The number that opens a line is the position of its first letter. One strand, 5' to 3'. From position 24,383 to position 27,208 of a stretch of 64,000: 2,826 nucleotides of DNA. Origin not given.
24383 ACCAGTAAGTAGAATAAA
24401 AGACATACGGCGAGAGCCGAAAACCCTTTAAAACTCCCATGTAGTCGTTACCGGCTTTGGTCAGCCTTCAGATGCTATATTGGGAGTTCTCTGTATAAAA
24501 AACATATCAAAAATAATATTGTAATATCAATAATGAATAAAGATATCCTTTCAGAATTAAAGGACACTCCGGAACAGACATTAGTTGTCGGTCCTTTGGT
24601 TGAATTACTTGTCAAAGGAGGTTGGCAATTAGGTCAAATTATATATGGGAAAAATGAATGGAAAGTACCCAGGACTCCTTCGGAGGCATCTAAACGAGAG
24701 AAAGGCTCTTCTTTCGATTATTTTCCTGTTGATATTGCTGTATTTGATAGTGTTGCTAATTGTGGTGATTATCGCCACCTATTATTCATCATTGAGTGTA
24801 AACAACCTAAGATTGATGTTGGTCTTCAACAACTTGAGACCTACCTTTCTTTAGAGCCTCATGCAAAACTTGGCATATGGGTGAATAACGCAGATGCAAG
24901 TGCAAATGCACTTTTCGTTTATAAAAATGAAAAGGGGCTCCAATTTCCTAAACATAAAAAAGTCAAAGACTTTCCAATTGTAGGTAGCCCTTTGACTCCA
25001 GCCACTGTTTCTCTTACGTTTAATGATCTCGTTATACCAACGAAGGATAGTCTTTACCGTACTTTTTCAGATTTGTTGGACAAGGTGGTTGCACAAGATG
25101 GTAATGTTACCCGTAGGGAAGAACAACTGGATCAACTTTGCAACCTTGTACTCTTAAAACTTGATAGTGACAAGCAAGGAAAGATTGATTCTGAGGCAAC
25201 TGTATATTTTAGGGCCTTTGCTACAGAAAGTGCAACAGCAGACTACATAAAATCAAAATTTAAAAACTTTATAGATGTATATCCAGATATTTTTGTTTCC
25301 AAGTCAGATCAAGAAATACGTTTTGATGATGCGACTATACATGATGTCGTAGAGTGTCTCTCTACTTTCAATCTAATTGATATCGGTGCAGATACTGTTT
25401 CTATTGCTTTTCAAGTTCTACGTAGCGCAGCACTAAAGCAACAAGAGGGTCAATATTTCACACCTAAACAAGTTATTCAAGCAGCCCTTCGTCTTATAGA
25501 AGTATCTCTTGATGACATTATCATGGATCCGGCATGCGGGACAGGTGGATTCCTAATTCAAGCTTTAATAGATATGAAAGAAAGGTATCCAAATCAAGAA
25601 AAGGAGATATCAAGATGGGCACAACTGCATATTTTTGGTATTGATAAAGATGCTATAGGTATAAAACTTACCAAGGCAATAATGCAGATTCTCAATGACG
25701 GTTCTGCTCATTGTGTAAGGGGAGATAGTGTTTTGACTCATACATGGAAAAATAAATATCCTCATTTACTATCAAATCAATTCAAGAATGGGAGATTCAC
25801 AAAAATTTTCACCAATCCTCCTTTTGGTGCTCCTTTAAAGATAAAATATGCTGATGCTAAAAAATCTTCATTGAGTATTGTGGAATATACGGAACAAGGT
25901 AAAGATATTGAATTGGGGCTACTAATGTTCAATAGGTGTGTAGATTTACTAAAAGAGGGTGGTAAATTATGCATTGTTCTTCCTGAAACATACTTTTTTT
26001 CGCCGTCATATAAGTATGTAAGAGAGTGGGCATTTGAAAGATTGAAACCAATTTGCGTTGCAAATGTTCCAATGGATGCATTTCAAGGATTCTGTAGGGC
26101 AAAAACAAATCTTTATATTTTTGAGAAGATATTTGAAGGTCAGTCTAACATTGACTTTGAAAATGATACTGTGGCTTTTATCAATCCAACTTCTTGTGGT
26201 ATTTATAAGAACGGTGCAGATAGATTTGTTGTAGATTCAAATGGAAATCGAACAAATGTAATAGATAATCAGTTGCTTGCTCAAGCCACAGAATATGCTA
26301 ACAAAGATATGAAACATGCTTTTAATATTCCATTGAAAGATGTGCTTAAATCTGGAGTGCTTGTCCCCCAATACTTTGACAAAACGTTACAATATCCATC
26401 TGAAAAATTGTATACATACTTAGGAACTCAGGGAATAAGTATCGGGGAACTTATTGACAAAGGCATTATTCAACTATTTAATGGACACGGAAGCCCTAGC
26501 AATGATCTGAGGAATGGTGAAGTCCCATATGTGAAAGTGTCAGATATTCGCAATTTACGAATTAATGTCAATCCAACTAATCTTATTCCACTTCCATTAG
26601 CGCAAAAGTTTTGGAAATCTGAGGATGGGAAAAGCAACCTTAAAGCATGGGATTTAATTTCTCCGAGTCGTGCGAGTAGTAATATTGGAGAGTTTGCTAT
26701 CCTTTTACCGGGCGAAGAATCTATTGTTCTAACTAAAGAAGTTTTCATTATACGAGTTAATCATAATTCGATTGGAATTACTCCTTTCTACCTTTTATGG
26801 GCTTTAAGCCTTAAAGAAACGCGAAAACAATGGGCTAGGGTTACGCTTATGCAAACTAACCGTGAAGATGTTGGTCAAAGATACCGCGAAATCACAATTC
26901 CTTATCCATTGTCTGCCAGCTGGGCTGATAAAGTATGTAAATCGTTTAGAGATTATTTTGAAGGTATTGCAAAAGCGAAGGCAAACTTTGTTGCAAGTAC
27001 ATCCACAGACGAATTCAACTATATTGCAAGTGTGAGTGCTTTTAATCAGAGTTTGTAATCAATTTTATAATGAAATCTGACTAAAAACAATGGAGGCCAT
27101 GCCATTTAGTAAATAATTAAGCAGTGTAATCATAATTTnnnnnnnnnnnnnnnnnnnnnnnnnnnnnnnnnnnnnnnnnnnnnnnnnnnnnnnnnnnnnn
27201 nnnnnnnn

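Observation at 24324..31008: Five-gene AT-rich operon: nuclease-MTase-TRD fusion + PHP/Rad50-like ATPase + three orphan ORFs, a candidate undescribed methylation-linked defence system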

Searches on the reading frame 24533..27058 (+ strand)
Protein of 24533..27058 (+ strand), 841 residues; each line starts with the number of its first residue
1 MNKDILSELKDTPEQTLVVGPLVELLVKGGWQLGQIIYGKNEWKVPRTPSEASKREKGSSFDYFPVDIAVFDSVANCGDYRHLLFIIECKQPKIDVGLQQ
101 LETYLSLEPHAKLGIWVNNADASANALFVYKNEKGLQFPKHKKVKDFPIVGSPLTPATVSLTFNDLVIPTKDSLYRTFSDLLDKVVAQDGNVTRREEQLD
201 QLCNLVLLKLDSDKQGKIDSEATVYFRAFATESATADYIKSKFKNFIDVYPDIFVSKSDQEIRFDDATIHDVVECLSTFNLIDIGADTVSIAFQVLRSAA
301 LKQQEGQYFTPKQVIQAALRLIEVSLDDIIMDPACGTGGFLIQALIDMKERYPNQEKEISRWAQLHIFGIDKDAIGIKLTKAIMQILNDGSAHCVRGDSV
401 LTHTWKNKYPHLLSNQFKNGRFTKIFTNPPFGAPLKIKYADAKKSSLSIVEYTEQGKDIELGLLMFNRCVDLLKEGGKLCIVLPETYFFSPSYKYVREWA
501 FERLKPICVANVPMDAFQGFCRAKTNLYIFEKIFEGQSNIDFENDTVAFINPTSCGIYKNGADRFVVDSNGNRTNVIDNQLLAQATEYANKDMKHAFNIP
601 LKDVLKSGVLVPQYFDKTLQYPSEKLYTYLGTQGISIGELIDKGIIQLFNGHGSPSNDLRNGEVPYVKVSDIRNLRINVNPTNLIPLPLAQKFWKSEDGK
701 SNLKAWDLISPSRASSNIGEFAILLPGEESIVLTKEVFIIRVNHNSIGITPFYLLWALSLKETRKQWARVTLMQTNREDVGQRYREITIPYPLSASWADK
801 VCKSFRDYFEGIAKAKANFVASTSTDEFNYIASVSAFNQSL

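Call 3: search_protein_families(library=pfam, proteins=[window:24533-27058:+], max_evalue=0.01)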
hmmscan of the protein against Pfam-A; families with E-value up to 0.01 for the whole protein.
window:24533-27058:+ (841 aa): 5 families
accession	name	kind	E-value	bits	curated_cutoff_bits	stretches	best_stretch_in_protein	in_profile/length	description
PF02384.22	N6_Mtase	-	1.1e-23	84.4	20.4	1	301-554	21-248/311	N-6 DNA Methylase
PF07669.17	Eco57I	-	3.2e-09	37.6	25.3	1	403-499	59-149/171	Eco57I restriction-modification methylase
PF01170.24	UPF0020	-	2.4e-07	31.1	22.3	1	317-436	19-136/197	RMKL-like, methyltransferase domain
PF20473.4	MmeI_Mtase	-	0.0021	17.7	27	0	329-351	22-44/259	MmeI, DNA-methyltransferase domain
PF13588.12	HSDR_N_2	-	0.0068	16.9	25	0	66-123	39-92/110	Type I restriction enzyme R protein N terminus (HSDR_N)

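Call 4: search_protein_families(library=padloc, proteins=[window:24533-27058:+], max_evalue=0.01)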
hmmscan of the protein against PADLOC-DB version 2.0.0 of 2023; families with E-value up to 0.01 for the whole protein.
window:24533-27058:+ (841 aa): 54 families (the best 25 are shown)
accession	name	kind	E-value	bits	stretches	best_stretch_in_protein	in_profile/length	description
PDLC03318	MTase_II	-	2.8e-37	126.5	2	111-348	144-386/723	Type II methyltransferase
PDLC04134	mad2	-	4.6e-32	109.5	1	66-554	42-461/492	mads_2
PDLC03021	MTase_I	-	2.3e-31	107.2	1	291-540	149-384/491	Type I methyltransferase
PDLC03034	MTase_I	-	2.6e-30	103.3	1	67-533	97-584/672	Type I methyltransferase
PDLC03218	MTase_II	-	2.5e-29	100.3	1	260-533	219-482/532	Type II methyltransferase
PDLC03018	MTase_I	-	4.4e-25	86.2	2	220-358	223-359/749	Type I methyltransferase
PDLC03030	MTase_I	-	6.7e-25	85.6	1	259-518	283-566/670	Type I methyltransferase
PDLC03025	MTase_I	-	6.1e-24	82.6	1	279-534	135-373/569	Type I methyltransferase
PDLC03026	MTase_I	-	6.8e-20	69.7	1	258-532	93-355/487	Type I methyltransferase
PDLC03356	MTase_II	-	1.5e-14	51.8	1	288-502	93-277/545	Type II methyltransferase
PDLC03624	REase_MTase_IIG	-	5.2e-14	49.1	1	289-517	402-633/1271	Type IIG restriction enzyme-methyltransferase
PDLC03357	MTase_II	-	2.7e-13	47.2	1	258-518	73-319/620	Type II methyltransferase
PDLC03338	MTase_II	-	2.6e-12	44.2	1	274-495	99-312/604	Type II methyltransferase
PDLC03317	MTase_II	-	5.7e-12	42.8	1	159-518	143-515/831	Type II methyltransferase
PDLC03348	MTase_II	-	7e-11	39.3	1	284-489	199-411/727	Type II methyltransferase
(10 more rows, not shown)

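Call 5: search_protein_families(library=ncbifam, proteins=[window:24533-27058:+], max_evalue=0.01)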
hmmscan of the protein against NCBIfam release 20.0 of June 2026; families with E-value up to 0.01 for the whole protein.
window:24533-27058:+ (841 aa): 5 families
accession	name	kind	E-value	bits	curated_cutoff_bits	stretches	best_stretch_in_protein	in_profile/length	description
NF047738.1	antiphage_MADS2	equivalog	2.3e-49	168.3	720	1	96-521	105-553/654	methylation-associated defense system DNA methyltransferase MAD2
TIGR02987.1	met_A_Alw26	exception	5e-07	28.8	353.5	1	303-457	1-148/523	Alw26I/Eco31I/Esp3I family type II restriction adenine-specific DNA-methyltransferase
NF033452.1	BREX_1_MTaseX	exception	8.1e-05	20.6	500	1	419-538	505-618/1210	BREX-1 system adenine-specific DNA-methyltransferase PglX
TIGR01177.1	TIGR01177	hypoth_equivalog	0.00069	19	316.55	1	317-344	173-200/330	TIGR01177 family methyltransferase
NF033455.1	BREX_6_MTaseX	exception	0.0021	15.6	900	0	304-354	305-356/1319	BREX-6 system adenine-specific DNA-methyltransferase PglX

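Call 17: search_solved_structures(query=window:24533-27058:+, max_evalue=0.001)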
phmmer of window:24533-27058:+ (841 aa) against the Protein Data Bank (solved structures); distinct sequences matched with E-value up to 0.001: 8.
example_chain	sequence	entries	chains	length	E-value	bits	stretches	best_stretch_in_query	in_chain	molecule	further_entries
8w0p_A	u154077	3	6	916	9.6e-16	59.9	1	282-532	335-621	RM.BsaXI | site-specific DNA-methyltransferase (adenine-specific)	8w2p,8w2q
2okc_A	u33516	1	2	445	8e-12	46.9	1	302-532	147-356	Type I restriction enzyme StySJI M protein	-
5ybb_A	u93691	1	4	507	1.8e-10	42.4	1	269-532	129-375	Type I restriction-modification system methyltransferase subunit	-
3ufb_A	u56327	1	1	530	6.2e-09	37.3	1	297-532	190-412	Type I restriction-modification system methyltransferase subunit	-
2y7c_B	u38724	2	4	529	8.9e-09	36.8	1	301-533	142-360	TYPE I RESTRICTION ENZYME ECOKI M PROTEIN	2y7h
2ar0_A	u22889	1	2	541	9.4e-09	36.7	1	301-533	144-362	Type I restriction enzyme EcoKI M protein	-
7vru_A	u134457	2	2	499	3.8e-05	24.8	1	287-351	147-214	Site-specific DNA-methyltransferase (adenine-specific)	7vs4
7vru_B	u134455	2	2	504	0.00014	22.9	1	283-433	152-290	Site-specific DNA-methyltransferase (adenine-specific)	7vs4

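Call 46: search_dna_similar(query=window:24533-27058:+, collection=plasmids, mode=protein, max_rows=15)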
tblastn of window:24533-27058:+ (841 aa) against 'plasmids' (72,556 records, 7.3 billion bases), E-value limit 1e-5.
Records with a match: 235; places in all: 239; records where one place covers at least 80% of the query: 5.
Best place of each record, by identity: <60% 235.
By first word of the organism name: Escherichia 80; Acinetobacter 13; Vibrio 7; Spiroplasma 4; Deinococcus 4; Enterococcus 4; Clostridium 4; Synechocystis 4; Pseudomonas 3; Salmonella 3; and 86 more.
By predicted mobility (MOB-suite, as given by PLSDB): non-mobilizable 122; conjugative 69; mobilizable 44.
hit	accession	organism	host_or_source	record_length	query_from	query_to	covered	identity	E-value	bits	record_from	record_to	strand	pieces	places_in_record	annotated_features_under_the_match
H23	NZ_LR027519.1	Thermus thermophilus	-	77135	3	830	98%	46.7%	0e+0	798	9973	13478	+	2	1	IS630 family transposase | hypothetical protein (x2) | winged helix-turn-helix domain-containing protein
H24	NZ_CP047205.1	Corynebacterium faecale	Assamese macaque,pure culture,feces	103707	13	821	96%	42.5%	0e+0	611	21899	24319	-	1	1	N-6 DNA methylase | hypothetical protein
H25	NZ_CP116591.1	Aerococcus urinaeequi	Bos taurus,whole organism,fecal sample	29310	12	790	93%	28.4%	3e-73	270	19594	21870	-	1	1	N-6 DNA methylase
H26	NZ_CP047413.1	Ligilactobacillus salivarius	Equus caballus,Isolated and purified ...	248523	42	789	89%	28.6%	2e-78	285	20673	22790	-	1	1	N-6 DNA methylase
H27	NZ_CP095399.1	Natribaculum luteum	cell culture,brine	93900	1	813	94%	24.0%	1e-23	194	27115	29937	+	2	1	N-6 DNA methylase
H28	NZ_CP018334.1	Acinetobacter baumannii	Homo sapiens,sputum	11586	178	818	76%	25.7%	4e-32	142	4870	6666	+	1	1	N-6 DNA methylase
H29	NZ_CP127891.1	Acinetobacter towneri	cell culture,Influent wastewater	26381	178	818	76%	25.7%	4e-32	142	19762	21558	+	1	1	N-6 DNA methylase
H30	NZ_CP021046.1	Phaeobacter gallaeciensis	cell culture,Pacific plankton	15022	189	803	73%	25.9%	1e-44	182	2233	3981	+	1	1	N-6 DNA methylase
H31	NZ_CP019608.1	Tessaracoccus flavescens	mono isolate,marine sediment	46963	10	580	68%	24.0%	5e-30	136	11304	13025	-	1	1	N-6 DNA methylase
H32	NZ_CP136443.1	Paenarthrobacter sp. AT5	atrazine-producing pesticide factory ...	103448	66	572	60%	25.9%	2e-33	147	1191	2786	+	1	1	N-6 DNA methylase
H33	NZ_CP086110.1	Skermanella mucosa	single cell,crude oil contaminated ...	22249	66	548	57%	25.7%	8e-34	148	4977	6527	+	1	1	N-6 DNA methylase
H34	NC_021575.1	Trichormus variabilis ATCC 29413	-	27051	85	548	55%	25.9%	4e-32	142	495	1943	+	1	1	N-6 DNA methylase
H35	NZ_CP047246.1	Trichormus variabilis 0441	cell culture,thermal spring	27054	85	548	55%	25.9%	4e-32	142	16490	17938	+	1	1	N-6 DNA methylase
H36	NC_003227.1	Corynebacterium glutamicum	-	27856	82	532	54%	26.7%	2e-26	124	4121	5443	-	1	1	N-6 DNA methylase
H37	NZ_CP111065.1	Chondrinema litorale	Seaweed,red alga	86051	101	571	56%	25.2%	3e-32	143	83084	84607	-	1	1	N-6 DNA methylase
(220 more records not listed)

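Call 48: get_annotated_region(hit=H24, flank=6000)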
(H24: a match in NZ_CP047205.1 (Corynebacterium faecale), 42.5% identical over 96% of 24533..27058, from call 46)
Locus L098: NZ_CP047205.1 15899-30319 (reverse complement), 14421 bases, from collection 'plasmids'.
description: Corynebacterium faecale strain DSM 45971 plasmid pCFAEC45971a, complete sequence
organism: Corynebacterium faecale (NCBI taxid 1758466)
taxonomy: Bacteria; Actinomycetota; Actinomycetes; Mycobacteriales; Corynebacteriaceae; Corynebacterium; Corynebacterium faecale
host: -; source: Assamese macaque,pure culture,feces; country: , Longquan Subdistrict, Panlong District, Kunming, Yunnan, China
typing (MOB-suite, as given by PLSDB): mobilizable; replicon rep_cluster_1578; relaxase MOBF
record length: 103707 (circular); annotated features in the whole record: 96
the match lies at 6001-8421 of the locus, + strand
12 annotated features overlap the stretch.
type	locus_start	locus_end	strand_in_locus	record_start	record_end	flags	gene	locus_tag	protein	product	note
CDS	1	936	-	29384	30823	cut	-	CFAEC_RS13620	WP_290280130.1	replication initiation protein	-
CDS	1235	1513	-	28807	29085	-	-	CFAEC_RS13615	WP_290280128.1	plasmid partition protein ParG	-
CDS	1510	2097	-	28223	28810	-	-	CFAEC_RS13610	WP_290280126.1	ParA family protein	-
CDS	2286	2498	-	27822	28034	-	-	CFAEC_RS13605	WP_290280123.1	helix-turn-helix transcriptional regulator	-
CDS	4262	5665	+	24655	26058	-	-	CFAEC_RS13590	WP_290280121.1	IS1380 family transposase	-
CDS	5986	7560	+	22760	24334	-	-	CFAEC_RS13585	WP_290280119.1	N-6 DNA methylase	GO:0006306 - DNA methylation [Evidence IEA]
CDS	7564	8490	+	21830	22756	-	-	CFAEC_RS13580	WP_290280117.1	hypothetical protein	-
CDS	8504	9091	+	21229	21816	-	-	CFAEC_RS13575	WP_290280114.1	recombinase family protein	GO:0006310 - DNA recombination [Evidence IEA]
CDS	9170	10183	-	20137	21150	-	-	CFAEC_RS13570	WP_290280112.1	hypothetical protein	-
CDS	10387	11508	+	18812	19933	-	-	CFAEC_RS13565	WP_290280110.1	recombinase family protein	GO:0006310 - DNA recombination [Evidence IEA]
CDS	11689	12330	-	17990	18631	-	-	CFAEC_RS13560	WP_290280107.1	hypothetical protein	-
CDS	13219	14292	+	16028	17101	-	-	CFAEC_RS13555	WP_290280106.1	LysR substrate-binding domain-containing protein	-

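Call 49: get_annotated_region(hit=H23, flank=6000)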
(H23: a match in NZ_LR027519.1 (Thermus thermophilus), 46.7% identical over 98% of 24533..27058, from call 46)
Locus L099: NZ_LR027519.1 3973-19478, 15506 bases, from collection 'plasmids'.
description: Thermus thermophilus isolate TTHNAR1 plasmid 3, complete sequence
organism: Thermus thermophilus (NCBI taxid 274)
taxonomy: Bacteria; Deinococcota; Deinococci; Thermales; Thermaceae; Thermus; Thermus thermophilus
host: -; source: -; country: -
typing (MOB-suite, as given by PLSDB): non-mobilizable; mating-pair formation MPF_T
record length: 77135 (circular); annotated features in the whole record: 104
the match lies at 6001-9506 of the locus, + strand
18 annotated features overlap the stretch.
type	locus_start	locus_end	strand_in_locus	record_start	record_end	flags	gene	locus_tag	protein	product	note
CDS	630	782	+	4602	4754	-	-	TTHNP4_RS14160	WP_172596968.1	hypothetical protein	-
CDS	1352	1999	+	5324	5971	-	-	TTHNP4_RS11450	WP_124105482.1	helix-turn-helix transcriptional regulator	-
CDS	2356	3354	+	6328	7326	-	-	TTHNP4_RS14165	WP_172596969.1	hypothetical protein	-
CDS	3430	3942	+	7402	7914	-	-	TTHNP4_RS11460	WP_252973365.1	hypothetical protein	-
CDS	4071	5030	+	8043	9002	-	-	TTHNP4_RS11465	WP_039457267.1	AAA family ATPase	-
CDS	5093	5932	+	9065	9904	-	-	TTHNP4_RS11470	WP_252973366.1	ParB/RepB/Spo0J family partition protein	GO:0007059 - chromosome segregation [Evidence IEA]; GO:0000910 - cytokinesis [Evidence IEA]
CDS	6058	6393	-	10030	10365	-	-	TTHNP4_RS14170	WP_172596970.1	hypothetical protein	-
CDS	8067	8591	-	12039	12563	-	-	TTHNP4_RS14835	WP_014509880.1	IS630 family transposase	-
CDS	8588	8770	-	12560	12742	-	-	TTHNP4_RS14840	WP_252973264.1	winged helix-turn-helix domain-containing protein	-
CDS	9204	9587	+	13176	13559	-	-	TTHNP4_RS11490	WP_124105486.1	hypothetical protein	-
CDS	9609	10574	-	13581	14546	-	-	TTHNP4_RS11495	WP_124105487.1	recombinase XerD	-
CDS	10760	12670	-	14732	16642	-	-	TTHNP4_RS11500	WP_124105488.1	S8 family serine peptidase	GO:0006508 - proteolysis [Evidence IEA]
CDS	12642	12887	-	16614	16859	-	-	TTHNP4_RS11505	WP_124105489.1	hypothetical protein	-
CDS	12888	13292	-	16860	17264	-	-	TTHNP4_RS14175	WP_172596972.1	hypothetical protein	-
CDS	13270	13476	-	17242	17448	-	-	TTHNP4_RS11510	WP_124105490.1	hypothetical protein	-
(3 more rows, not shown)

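Call 50: get_annotated_region(hit=H26, flank=6000)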
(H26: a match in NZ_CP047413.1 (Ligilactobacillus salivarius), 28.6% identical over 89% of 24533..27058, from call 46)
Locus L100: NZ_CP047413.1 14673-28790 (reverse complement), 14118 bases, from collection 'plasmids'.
description: Ligilactobacillus salivarius strain 2D plasmid unnamed1, complete sequence
organism: Ligilactobacillus salivarius (NCBI taxid 1624)
taxonomy: Bacteria; Bacillota; Bacilli; Lactobacillales; Lactobacillaceae; Ligilactobacillus; Ligilactobacillus salivarius
host: -; source: Equus caballus,Isolated and purified from a mixed microbial population,NCSU Equine Educational Unit; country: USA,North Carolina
typing (MOB-suite, as given by PLSDB): non-mobilizable; replicon rep_cluster_1685
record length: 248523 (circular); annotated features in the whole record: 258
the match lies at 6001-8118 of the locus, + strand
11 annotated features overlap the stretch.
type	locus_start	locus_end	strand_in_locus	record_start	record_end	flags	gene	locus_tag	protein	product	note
CDS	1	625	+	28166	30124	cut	-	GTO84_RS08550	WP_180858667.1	DEAD/DEAH box helicase family protein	-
CDS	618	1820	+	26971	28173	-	-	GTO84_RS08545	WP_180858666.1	GIY-YIG nuclease family protein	-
CDS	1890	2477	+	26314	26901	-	-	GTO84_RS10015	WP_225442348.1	hypothetical protein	-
CDS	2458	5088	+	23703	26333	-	-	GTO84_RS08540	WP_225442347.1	hypothetical protein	-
CDS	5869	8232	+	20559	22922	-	-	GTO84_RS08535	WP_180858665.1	N-6 DNA methylase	GO:0006306 - DNA methylation [Evidence IEA]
CDS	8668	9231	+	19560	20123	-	-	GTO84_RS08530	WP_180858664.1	hypothetical protein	-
CDS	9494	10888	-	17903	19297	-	-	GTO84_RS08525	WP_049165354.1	amino acid permease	GO:0055085 - transmembrane transport [Evidence IEA]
CDS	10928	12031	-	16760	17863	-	ald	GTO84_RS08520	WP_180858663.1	alanine dehydrogenase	GO:0006522 - alanine metabolic process [Evidence IEA]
CDS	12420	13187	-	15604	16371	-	-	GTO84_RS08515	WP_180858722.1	epoxyqueuosine reductase QueH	-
CDS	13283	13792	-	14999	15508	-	-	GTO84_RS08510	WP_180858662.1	DUF1836 domain-containing protein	-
CDS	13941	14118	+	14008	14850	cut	-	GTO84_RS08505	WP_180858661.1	DegV family protein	-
